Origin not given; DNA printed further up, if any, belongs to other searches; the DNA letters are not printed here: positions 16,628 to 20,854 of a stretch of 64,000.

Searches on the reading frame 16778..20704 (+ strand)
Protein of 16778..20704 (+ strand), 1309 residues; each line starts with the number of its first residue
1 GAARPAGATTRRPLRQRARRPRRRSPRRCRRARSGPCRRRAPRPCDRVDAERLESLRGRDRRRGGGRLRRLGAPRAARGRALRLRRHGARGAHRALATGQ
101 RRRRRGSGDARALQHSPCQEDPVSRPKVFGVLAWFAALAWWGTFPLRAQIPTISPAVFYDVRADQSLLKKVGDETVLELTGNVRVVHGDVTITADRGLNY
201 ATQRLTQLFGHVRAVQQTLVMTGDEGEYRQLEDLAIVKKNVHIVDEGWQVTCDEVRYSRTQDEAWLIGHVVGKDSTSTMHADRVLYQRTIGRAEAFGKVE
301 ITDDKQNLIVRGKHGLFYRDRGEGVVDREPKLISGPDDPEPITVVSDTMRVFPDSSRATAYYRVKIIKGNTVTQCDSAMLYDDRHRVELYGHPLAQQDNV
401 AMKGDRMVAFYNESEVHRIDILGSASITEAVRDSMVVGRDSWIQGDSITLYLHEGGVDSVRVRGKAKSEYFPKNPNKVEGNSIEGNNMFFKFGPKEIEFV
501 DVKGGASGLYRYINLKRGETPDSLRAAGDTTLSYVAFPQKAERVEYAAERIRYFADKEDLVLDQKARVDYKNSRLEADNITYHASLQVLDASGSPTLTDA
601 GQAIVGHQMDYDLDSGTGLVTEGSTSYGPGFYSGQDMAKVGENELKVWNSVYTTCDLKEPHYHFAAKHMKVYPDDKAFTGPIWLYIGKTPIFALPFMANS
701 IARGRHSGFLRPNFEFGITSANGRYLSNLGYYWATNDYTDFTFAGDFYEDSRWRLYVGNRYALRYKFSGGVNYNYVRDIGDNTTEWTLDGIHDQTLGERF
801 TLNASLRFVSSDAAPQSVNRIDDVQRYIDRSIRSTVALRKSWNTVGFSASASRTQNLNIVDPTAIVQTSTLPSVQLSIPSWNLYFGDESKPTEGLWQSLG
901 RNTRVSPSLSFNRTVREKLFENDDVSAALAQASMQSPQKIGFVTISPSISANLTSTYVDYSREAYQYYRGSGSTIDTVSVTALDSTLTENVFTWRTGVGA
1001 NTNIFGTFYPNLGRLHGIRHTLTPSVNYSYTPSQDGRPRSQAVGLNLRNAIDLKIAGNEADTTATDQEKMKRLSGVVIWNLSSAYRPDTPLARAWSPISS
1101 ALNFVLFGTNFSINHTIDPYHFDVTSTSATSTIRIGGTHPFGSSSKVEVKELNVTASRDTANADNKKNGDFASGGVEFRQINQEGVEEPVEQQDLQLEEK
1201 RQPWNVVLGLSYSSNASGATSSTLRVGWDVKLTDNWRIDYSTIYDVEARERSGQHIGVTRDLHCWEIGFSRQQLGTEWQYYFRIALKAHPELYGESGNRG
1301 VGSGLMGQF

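Call 26: search_protein_families(library=pfam, proteins=[window:16778-20704:+], max_evalue=0.00001)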
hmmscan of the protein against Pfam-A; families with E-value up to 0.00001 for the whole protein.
window:16778-20704:+ (1309 aa): 4 families
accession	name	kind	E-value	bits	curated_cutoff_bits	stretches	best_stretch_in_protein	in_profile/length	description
PF19838.5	LptD_2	-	6.9e-55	187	22.5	1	678-1033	2-352/464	LptD protein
PF03968.19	LptD_N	-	1.9e-17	64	20.4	1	173-289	12-110/113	LptA/(LptD N-terminal domain) LPS transport protein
PF13100.11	OstA_2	-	1.7e-11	44.4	21.2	1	164-263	10-110/158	OstA-like protein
PF06835.18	LptC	-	2.8e-07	30.8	21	0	332-392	109-169/175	Lipopolysaccharide-assembly, LptC-related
